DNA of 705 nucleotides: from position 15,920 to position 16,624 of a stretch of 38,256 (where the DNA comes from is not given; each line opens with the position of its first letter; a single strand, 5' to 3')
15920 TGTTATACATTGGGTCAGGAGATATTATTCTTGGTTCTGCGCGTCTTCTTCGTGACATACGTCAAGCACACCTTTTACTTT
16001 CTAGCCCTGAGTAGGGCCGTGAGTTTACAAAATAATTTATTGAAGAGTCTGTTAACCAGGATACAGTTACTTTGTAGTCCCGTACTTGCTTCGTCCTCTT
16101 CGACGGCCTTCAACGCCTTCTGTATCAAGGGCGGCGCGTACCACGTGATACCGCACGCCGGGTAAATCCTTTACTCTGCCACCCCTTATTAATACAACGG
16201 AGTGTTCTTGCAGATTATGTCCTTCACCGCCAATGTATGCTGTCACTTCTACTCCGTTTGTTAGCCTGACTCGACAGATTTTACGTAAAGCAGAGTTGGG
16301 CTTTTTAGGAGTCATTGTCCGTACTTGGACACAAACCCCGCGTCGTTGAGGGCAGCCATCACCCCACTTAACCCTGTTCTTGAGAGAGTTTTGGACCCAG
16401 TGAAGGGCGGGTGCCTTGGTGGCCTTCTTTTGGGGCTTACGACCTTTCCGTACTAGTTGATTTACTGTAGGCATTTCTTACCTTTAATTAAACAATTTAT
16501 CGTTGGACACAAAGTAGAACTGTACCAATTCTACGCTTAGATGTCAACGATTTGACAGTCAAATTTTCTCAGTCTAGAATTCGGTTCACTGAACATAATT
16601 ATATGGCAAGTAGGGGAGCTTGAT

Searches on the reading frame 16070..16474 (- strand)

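Call 90: search_protein_families(library=pfam, proteins=[window:16070-16474:-], max_evalue=0.0001)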
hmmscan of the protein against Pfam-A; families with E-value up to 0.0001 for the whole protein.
window:16070-16474:- (135 aa): 1 family
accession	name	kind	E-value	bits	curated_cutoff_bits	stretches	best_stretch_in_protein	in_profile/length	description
PF00164.32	Ribosom_S12_S23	-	9.3e-38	128.8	22.3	1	34-130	4-104/110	Ribosomal protein S12/S23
